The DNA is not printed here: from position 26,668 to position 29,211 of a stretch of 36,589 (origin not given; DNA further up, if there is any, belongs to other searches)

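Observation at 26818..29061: MtrC/OmcA-like decaheme architecture including a domain-III CX8C pair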

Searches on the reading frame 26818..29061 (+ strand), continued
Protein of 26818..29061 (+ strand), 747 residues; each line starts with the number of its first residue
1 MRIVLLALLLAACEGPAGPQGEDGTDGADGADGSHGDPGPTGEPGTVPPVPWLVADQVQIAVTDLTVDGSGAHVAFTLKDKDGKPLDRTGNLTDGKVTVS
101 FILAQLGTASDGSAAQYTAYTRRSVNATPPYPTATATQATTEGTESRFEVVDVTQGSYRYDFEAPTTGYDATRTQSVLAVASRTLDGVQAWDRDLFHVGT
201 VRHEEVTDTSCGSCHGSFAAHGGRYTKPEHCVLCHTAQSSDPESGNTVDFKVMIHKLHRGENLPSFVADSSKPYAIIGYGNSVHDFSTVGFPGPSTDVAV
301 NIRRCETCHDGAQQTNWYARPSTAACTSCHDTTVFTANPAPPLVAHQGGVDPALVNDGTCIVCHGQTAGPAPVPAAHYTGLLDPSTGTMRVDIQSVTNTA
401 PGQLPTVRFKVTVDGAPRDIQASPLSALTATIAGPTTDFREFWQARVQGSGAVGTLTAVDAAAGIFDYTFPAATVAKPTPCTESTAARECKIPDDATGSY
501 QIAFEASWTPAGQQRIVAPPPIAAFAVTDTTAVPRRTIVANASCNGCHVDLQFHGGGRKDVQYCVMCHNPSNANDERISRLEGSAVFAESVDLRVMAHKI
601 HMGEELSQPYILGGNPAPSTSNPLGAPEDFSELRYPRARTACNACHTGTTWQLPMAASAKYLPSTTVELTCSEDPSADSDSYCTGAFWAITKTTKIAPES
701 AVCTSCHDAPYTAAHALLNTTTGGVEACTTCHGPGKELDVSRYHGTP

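Call 11: find_homologous_proteins(query=window:26818-29058:+, max_evalue=0.00001)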
Query window:26818-29058:+ (747 aa): 2146 proteins with E <= 0.00001 among 8000 candidates; the best 120 are listed.
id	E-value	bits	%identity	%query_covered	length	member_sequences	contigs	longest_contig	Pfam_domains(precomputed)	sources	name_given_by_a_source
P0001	0.0e+0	1724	100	100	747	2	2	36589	PF09699.16,PF14537.12,PF14522.12,PF22113.2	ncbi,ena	-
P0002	0.0e+0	1557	89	100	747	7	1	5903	PF09699.16,PF14537.12,PF14522.12,PF22113.2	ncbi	-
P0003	0.0e+0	1316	76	100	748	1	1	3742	PF09699.16,PF14537.12,PF14522.12,PF22113.2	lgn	-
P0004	0.0e+0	1300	76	100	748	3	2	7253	PF09699.16,PF14537.12,PF14522.12,PF22113.2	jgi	jgi:OmcA/MtrC family decaheme c-type cytochrome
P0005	0.0e+0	1291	75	100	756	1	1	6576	PF14537.12,PF14522.12,PF22113.2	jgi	-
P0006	0.0e+0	1274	74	100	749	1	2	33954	PF09699.16,PF14537.12,PF02085.22,PF14522.12,PF22113.2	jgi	jgi:OmcA/MtrC family decaheme c-type cytochrome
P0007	0.0e+0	1266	77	93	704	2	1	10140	PF09699.16,PF14537.12,PF14522.12,PF22113.2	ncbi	ncbi:MAG TPA: OmcA/MtrC family decaheme c-type cytochrome [Kofleriaceae bacterium]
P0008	0.0e+0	1257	73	100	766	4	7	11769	PF09699.16,PF14537.12,PF14522.12,PF22113.2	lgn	-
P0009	0.0e+0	1255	72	100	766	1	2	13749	PF09699.16,PF14537.12,PF14522.12,PF22113.2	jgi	jgi:OmcA/MtrC family decaheme c-type cytochrome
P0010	0.0e+0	1254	73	98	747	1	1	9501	PF09699.16,PF14537.12,PF14522.12,PF22113.2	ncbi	-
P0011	0.0e+0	1247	72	100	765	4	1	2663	PF14537.12,PF14522.12,PF22113.2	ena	-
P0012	0.0e+0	1244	70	99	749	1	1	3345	PF09699.16,PF14537.12,PF02085.22,PF14522.12,PF22113.2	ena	-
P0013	0.0e+0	1197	69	98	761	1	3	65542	PF09699.16,PF14537.12,PF14522.12,PF22113.2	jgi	jgi:OmcA/MtrC family decaheme c-type cytochrome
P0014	0.0e+0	1186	69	100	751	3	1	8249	PF09699.16,PF14537.12,PF14522.12,PF22113.2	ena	-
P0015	0.0e+0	1186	72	95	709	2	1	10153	PF09699.16,PF14537.12,PF02085.22,PF14522.12,PF22113.2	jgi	jgi:OmcA/MtrC family decaheme c-type cytochrome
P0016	0.0e+0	1177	68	100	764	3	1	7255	PF09699.16,PF14537.12,PF02085.22,PF14522.12,PF22113.2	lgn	-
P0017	0.0e+0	1177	69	100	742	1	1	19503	PF14537.12,PF14522.12,PF22113.2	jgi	jgi:OmcA/MtrC family decaheme c-type cytochrome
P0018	0.0e+0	1065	62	100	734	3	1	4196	PF14537.12,PF14522.12,PF22113.2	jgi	jgi:OmcA/MtrC family decaheme c-type cytochrome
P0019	4.1e-298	1009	62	95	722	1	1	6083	PF09699.16,PF14537.12,PF02085.22,PF14522.12,PF22113.2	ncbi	ncbi:MAG TPA: OmcA/MtrC family decaheme c-type cytochrome [Kofleriaceae bacterium]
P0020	2.1e-270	917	56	100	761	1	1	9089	PF09699.16,PF14537.12,PF14522.12,PF22113.2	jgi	-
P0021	4.5e-267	906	59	100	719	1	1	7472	PF01391.24,PF09699.16,PF14537.12,PF02085.22,PF14522.12,PF22113.2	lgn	-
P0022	1.6e-265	901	58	99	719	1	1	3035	PF01391.24,PF09699.16,PF14537.12,PF14522.12,PF22113.2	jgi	jgi:OmcA/MtrC family decaheme c-type cytochrome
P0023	2.6e-258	877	57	94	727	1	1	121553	PF09699.16,PF14537.12,PF14522.12,PF22113.2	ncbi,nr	ncbi:MAG TPA: OmcA/MtrC family decaheme c-type cytochrome [Kofleriaceae bacterium]|nr:OmcA/MtrC fami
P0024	5.3e-258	876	56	93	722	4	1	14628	PF09699.16,PF14537.12,PF02085.22,PF14522.12,PF22113.2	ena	-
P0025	2.1e-256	871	57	99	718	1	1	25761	PF09699.16,PF14537.12,PF14522.12,PF22113.2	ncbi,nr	ncbi:MAG: OmcA/MtrC family decaheme c-type cytochrome [Kofleriaceae bacterium]|nr:OmcA/MtrC family d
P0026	3.8e-256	870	58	99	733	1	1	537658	PF09699.16,PF14537.12,PF02085.22,PF14522.12,PF22113.2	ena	-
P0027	1.9e-255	868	57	100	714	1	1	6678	PF09699.16,PF14537.12,PF14522.12,PF22113.2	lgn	-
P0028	2.4e-253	861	56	98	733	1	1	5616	PF09699.16,PF14537.12,PF02085.22,PF14522.12,PF22113.2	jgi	jgi:OmcA/MtrC family decaheme c-type cytochrome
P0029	1.4e-252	859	53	100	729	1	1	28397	PF09699.16,PF14537.12,PF14522.12,PF22113.2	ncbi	ncbi:MAG: OmcA/MtrC family decaheme c-type cytochrome [Kofleriaceae bacterium]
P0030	2.8e-252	857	55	96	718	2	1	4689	PF09699.16,PF14537.12,PF14522.12,PF22113.2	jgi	jgi:OmcA/MtrC family decaheme c-type cytochrome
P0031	1.3e-251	855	56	100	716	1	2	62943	PF09699.16,PF14537.12,PF14522.12,PF22113.2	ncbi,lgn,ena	-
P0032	1.0e-250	852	55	97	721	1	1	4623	PF09699.16,PF14537.12,PF14522.12,PF22113.2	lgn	-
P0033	2.2e-250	851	54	93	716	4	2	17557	PF14537.12,PF14522.12,PF22113.2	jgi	jgi:OmcA/MtrC family decaheme c-type cytochrome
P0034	2.8e-250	851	55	100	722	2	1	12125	PF09699.16,PF14537.12,PF14522.12,PF22113.2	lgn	-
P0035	4.4e-249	847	55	96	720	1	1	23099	PF14537.12,PF02085.22,PF14522.12,PF22113.2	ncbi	-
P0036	2.5e-248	844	55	100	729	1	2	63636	PF09699.16,PF14537.12,PF14522.12,PF22113.2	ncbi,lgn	-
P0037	3.3e-248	844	55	100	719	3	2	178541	PF14537.12,PF02085.22,PF14522.12,PF22113.2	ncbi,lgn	-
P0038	3.5e-248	844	57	92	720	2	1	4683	PF14537.12,PF14522.12,PF22113.2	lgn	-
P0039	3.8e-248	844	55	100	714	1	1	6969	PF09699.16,PF14537.12,PF02085.22,PF14522.12,PF22113.2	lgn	-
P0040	6.2e-248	843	54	93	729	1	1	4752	PF09699.16,PF14537.12,PF14522.12,PF22113.2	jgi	jgi:OmcA/MtrC family decaheme c-type cytochrome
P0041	3.2e-247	841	54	100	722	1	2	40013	PF09699.16,PF14537.12,PF14522.12,PF22113.2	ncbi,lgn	-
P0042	7.8e-247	839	53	96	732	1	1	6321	PF09699.16,PF14537.12,PF14522.12,PF22113.2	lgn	-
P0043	1.4e-246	839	54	100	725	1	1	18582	PF14537.12,PF14522.12,PF22113.2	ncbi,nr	ncbi:MAG TPA: OmcA/MtrC family decaheme c-type cytochrome [Kofleriaceae bacterium]|nr:OmcA/MtrC fami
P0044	1.4e-246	839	55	96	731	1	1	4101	PF09699.16,PF14537.12,PF14522.12,PF22113.2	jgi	jgi:OmcA/MtrC family decaheme c-type cytochrome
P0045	2.4e-246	838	54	100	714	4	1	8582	PF09699.16,PF14537.12,PF02085.22,PF14522.12,PF22113.2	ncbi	-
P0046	4.3e-246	837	55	93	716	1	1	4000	PF09699.16,PF14537.12,PF02085.22,PF14522.12,PF22113.2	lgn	-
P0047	5.6e-246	837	55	96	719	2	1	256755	PF09699.16,PF14537.12,PF02085.22,PF14522.12,PF22113.2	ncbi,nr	ncbi:MAG: OmcA/MtrC family decaheme c-type cytochrome [Myxococcales bacterium]|nr:OmcA/MtrC family d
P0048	8.3e-246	836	55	95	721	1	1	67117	PF14537.12,PF02085.22,PF14522.12,PF22113.2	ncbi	-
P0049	9.6e-246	836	57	93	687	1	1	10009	PF09699.16,PF14537.12,PF14522.12,PF22113.2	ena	-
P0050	5.0e-245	834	53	100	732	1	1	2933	PF09699.16,PF14537.12,PF14522.12,PF22113.2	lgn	-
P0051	8.0e-245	833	55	92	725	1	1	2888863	PF09699.16,PF14537.12,PF14522.12,PF22113.2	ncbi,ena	-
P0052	1.0e-244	832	53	100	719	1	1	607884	PF14537.12,PF14522.12,PF22113.2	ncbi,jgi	ncbi:MAG TPA: OmcA/MtrC family decaheme c-type cytochrome [Kofleriaceae bacterium]|jgi:OmcA/MtrC fam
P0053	1.5e-244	832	54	100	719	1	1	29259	PF09699.16,PF14537.12,PF02085.22,PF14522.12,PF22113.2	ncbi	-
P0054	1.5e-244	832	55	100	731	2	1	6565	PF09699.16,PF14537.12,PF14522.12,PF22113.2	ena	-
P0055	5.7e-244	830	54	100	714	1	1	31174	PF09699.16,PF14537.12,PF14522.12,PF22113.2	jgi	jgi:OmcA/MtrC family decaheme c-type cytochrome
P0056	8.7e-244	829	54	93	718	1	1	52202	PF09699.16,PF14537.12,PF02085.22,PF14522.12,PF22113.2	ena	-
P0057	1.0e-243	829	54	96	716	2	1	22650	PF09699.16,PF14537.12,PF14522.12,PF22113.2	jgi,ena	-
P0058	3.8e-243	827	53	100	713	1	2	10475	PF09699.16,PF14537.12,PF02085.22,PF14522.12,PF22113.2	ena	-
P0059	1.0e-242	826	54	96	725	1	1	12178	PF09699.16,PF14537.12,PF14522.12,PF22113.2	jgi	jgi:OmcA/MtrC family decaheme c-type cytochrome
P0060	1.9e-242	825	54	100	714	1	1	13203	PF14537.12,PF02085.22,PF14522.12,PF22113.2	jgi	-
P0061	4.3e-242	824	54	96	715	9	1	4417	PF09699.16,PF14537.12,PF02085.22,PF14522.12,PF22113.2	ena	-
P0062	5.3e-242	824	55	100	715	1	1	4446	PF14537.12,PF14522.12,PF22113.2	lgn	-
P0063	1.2e-241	822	53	100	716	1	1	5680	PF09699.16,PF14537.12,PF02085.22,PF14522.12,PF22113.2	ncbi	-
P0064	2.1e-241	822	54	100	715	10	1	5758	PF14537.12,PF14522.12,PF22113.2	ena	-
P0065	2.5e-241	821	55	95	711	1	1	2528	PF09699.16,PF14537.12,PF14522.12,PF22113.2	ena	-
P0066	3.4e-241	821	54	100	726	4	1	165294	PF14537.12,PF14522.12,PF22113.2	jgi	-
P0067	1.6e-240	819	54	98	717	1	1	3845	PF09699.16,PF14537.12,PF14522.12,PF22113.2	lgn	-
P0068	1.9e-240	818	70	68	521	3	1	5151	PF14537.12,PF02085.22,PF14522.12,PF22113.2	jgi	jgi:OmcA/MtrC family decaheme c-type cytochrome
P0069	2.6e-240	818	54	100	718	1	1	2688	PF09699.16,PF14537.12,PF14522.12,PF22113.2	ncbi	-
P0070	2.7e-240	818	53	100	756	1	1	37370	PF09699.16,PF14537.12,PF14522.12,PF22113.2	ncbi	-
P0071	5.3e-240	817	53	93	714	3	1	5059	PF09699.16,PF14537.12,PF02085.22,PF14522.12,PF22113.2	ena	-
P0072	5.7e-240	817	53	100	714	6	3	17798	PF09699.16,PF14537.12,PF14522.12,PF22113.2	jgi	jgi:OmcA/MtrC family decaheme c-type cytochrome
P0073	3.4e-239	814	53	93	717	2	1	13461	PF14537.12,PF02085.22,PF14522.12,PF22113.2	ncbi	-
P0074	8.0e-239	813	52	100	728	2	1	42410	PF14537.12,PF14522.12,PF22113.2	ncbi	-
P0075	9.5e-239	813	54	100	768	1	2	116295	PF09699.16,PF14537.12,PF02085.22,PF14522.12,PF22113.2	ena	-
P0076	1.0e-238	813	52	100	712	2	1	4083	PF09699.16,PF14537.12,PF02085.22,PF14522.12,PF22113.2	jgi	jgi:OmcA/MtrC family decaheme c-type cytochrome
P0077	1.8e-238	812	54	100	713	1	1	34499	PF14537.12,PF02085.22,PF14522.12,PF22113.2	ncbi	-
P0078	5.3e-238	810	54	100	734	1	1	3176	PF14537.12,PF02085.22,PF14522.12,PF22113.2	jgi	jgi:OmcA/MtrC family decaheme c-type cytochrome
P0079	7.0e-238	810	54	100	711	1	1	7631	PF09699.16,PF14537.12,PF14522.12,PF22113.2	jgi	jgi:OmcA/MtrC family decaheme c-type cytochrome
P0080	2.3e-237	808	53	100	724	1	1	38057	PF09699.16,PF14537.12,PF14522.12,PF22113.2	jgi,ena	-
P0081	3.5e-237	808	55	94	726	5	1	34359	PF14537.12,PF14522.12,PF22113.2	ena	-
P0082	4.4e-237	807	54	100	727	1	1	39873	PF01391.24,PF09699.16,PF14537.12,PF02085.22,PF14522.12,PF22113.2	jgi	jgi:OmcA/MtrC family decaheme c-type cytochrome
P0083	1.0e-236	806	54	97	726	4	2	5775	PF01391.24,PF14537.12,PF02085.22,PF14522.12,PF22113.2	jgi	jgi:OmcA/MtrC family decaheme c-type cytochrome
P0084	1.7e-236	805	55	93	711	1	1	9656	PF09699.16,PF14537.12,PF14522.12,PF22113.2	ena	-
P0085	3.8e-236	804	53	94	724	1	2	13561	PF09699.16,PF14537.12,PF14522.12,PF22113.2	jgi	jgi:OmcA/MtrC family decaheme c-type cytochrome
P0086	1.3e-235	802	54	100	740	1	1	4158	PF09699.16,PF14537.12,PF02085.22,PF14522.12,PF22113.2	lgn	-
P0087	3.2e-235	801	52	100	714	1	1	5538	PF09699.16,PF14537.12,PF14522.12,PF22113.2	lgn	-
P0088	6.6e-235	800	55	93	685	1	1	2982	PF09699.16,PF14537.12,PF02085.22,PF14522.12,PF22113.2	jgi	-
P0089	1.2e-234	799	52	100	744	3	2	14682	PF09699.16,PF14537.12,PF14522.12,PF22113.2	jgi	jgi:OmcA/MtrC family decaheme c-type cytochrome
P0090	1.2e-234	799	53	100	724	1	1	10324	PF09699.16,PF14537.12,PF14522.12,PF22113.2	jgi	jgi:OmcA/MtrC family decaheme c-type cytochrome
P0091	5.2e-234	797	53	100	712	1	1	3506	PF09699.16,PF14537.12,PF14522.12,PF22113.2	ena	-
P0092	2.4e-233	795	52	100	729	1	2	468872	PF14537.12,PF02085.22,PF14522.12,PF22113.2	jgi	jgi:OmcA/MtrC family decaheme c-type cytochrome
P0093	3.2e-233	794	56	92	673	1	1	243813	PF09699.16,PF14537.12,PF14522.12,PF22113.2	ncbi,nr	ncbi:MAG TPA: OmcA/MtrC family decaheme c-type cytochrome [Kofleriaceae bacterium]|nr:OmcA/MtrC fami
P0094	3.5e-233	794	51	100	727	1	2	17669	PF14537.12,PF02085.22,PF14522.12,PF22113.2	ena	-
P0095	3.6e-233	794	53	100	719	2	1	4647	PF09699.16,PF14537.12,PF02085.22,PF14522.12,PF22113.2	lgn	-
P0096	4.2e-233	794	53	100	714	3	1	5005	PF09699.16,PF14537.12,PF14522.12,PF22113.2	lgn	-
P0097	5.6e-233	794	53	100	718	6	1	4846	PF14537.12,PF14522.12,PF22113.2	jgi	-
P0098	6.9e-233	793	54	95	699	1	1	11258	PF09699.16,PF14537.12,PF14522.12,PF22113.2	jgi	jgi:OmcA/MtrC family decaheme c-type cytochrome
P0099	1.1e-232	793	53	100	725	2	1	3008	PF09699.16,PF14537.12,PF14522.12,PF22113.2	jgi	jgi:OmcA/MtrC family decaheme c-type cytochrome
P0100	4.5e-232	791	53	100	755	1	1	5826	PF14537.12,PF02085.22,PF14522.12,PF22113.2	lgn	-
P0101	2.2e-231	788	52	96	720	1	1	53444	PF14537.12,PF02085.22,PF14522.12,PF22113.2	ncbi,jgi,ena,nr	ncbi:MAG TPA: OmcA/MtrC family decaheme c-type cytochrome [Kofleriaceae bacterium]|nr:OmcA/MtrC fami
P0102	3.2e-231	788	53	99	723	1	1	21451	PF09699.16,PF14537.12,PF14522.12,PF22113.2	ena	-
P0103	4.5e-231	787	54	100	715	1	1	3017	PF14537.12,PF14522.12,PF22113.2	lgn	-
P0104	4.7e-231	787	52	100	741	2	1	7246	PF09699.16,PF14537.12,PF14522.12,PF22113.2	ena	-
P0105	5.7e-231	787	53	100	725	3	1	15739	PF09699.16,PF14537.12,PF14522.12,PF22113.2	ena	-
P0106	1.7e-229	782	52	100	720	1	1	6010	PF09699.16,PF14537.12,PF14522.12,PF22113.2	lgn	-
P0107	2.8e-229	781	53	100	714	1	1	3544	PF14537.12,PF14522.12,PF22113.2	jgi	jgi:OmcA/MtrC family decaheme c-type cytochrome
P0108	2.8e-229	781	52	100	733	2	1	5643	PF14537.12,PF14522.12,PF22113.2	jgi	jgi:OmcA/MtrC family decaheme c-type cytochrome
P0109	8.4e-229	780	53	95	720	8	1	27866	PF14537.12,PF14522.12,PF22113.2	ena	-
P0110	8.2e-228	777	53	100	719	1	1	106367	PF09699.16,PF14537.12,PF14522.12,PF22113.2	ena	-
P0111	1.1e-227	776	53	99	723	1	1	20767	PF01391.24,PF09699.16,PF14537.12,PF14522.12,PF22113.2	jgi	jgi:OmcA/MtrC family decaheme c-type cytochrome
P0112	1.4e-227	776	52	100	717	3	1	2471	PF14537.12,PF14522.12,PF22113.2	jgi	-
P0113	5.0e-227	774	56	91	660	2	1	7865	PF09699.16,PF14537.12,PF14522.12,PF22113.2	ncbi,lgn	-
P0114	1.1e-225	770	52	100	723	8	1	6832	PF09699.16,PF14537.12,PF14522.12,PF22113.2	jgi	jgi:OmcA/MtrC family decaheme c-type cytochrome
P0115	1.6e-225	769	52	100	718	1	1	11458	PF09699.16,PF14537.12,PF14522.12,PF22113.2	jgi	jgi:OmcA/MtrC family decaheme c-type cytochrome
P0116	2.4e-225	768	54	92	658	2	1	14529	PF09699.16,PF14537.12,PF14522.12,PF22113.2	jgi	jgi:OmcA/MtrC family decaheme c-type cytochrome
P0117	2.8e-225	768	52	99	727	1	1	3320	PF09699.16,PF14537.12,PF14522.12,PF22113.2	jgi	jgi:OmcA/MtrC family decaheme c-type cytochrome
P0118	1.3e-224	766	53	100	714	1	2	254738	PF09699.16,PF14537.12,PF02085.22,PF14522.12,PF22113.2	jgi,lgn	jgi:OmcA/MtrC family decaheme c-type cytochrome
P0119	1.4e-224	766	52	93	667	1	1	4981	PF14537.12,PF02085.22,PF14522.12,PF22113.2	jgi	jgi:OmcA/MtrC family decaheme c-type cytochrome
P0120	1.8e-224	766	54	93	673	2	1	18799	PF09699.16,PF14537.12,PF14522.12,PF22113.2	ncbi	ncbi:MAG: OmcA/MtrC family decaheme c-type cytochrome [Kofleriaceae bacterium]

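Call 12: find_related_loci(query=window:26818-29058:+, collection=genome_contigs, flank=10000)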
Query window:26818-29058:+ (747 aa) in genome_contigs; peptide patterns used: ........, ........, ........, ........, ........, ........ (x = any residue, [..] = any of these).
533 stretches matched a pattern; 490 encode a relative of the query (tblastn E <= 1e-3); the best 80 are kept; 80 distinct loci.
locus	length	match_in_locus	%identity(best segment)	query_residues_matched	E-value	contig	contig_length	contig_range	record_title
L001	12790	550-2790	77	1-747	0e+0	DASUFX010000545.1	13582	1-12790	MAG TPA_asm: Kofleriaceae bacterium isolate SMAG_U1390 k141_1476761, whole genome shotgun sequence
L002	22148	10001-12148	56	1-747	0e+0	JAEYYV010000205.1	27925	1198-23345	MAG: Proteobacteria bacterium isolate OH_CBlB_67 k127_3137077, whole genome shotgun sequence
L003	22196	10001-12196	55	1-747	0e+0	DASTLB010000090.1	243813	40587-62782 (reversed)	MAG TPA_asm: Kofleriaceae bacterium isolate SMAG_U2472 k141_329772, whole genome shotgun sequence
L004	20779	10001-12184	52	1-747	0e+0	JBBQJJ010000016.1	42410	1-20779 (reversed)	MAG: Haliangiales bacterium isolate Co_metawrap_728 Cmw_728_k141_22397854_length_42410_cov_13.9988, whole genome shotgun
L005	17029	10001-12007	54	52-747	0e+0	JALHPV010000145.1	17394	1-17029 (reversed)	MAG: Kofleriaceae bacterium isolate bin.28 c_000000013007, whole genome shotgun sequence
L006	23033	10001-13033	51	1-747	0e+0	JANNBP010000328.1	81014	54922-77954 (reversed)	MAG: Deltaproteobacteria bacterium isolate OTE_78_metabat_316 OTE_78_k141_567801, whole genome shotgun sequence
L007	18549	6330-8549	51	1-747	0e+0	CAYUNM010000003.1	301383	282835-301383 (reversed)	MAG TPA_asm: uncultured Kofleriaceae bacterium isolate SRP263991_co5_613 genome assembly, contig: NODE_32_length_301383_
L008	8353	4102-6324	49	1-747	0e+0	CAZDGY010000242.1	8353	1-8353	MAG TPA_asm: uncultured Kofleriaceae bacterium isolate binchicken_co54_137 genome assembly, contig: NODE_15520_length_83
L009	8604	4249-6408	50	1-747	0e+0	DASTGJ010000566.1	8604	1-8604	MAG TPA_asm: Kofleriaceae bacterium isolate SMAG_U27 k141_188132, whole genome shotgun sequence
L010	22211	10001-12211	48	1-747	0e+0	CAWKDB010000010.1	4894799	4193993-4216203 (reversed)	MAG: uncultured delta proteobacterium isolate MFD05502.bin.2.30 genome assembly, contig: contig_8802, whole genome shotg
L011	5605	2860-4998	47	1-747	0e+0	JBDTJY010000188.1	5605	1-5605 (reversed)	MAG: Kofleriaceae bacterium isolate cluster2_bin.64 k127_4763385, whole genome shotgun sequence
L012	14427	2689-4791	48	5-745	0e+0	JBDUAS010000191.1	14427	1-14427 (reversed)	MAG: Deltaproteobacteria bacterium isolate cluster4_bin.197 NODE_9348_length_14427_cov_15.603674, whole genome shotgun s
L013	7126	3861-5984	48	1-745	0e+0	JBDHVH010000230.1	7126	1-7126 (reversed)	MAG: Kofleriaceae bacterium isolate AS-MICRO-OLR.47 NODE_53080_length_7126_cov_7.205567, whole genome shotgun sequence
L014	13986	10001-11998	48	51-744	0e+0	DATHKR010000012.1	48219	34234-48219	MAG TPA_asm: Kofleriaceae bacterium isolate SMAG_U12585 k141_205878, whole genome shotgun sequence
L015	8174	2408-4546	47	1-747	0e+0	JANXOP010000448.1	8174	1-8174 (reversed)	MAG: Kofleriaceae bacterium isolate GL140_1_concoct_276 GL140_1_k141_2118555, whole genome shotgun sequence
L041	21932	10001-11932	34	59-744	1e-94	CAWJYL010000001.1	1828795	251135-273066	MAG: uncultured Acidobacteriota bacterium isolate MFD00822.bin.1.75 genome assembly, contig: contig_29640, whole genome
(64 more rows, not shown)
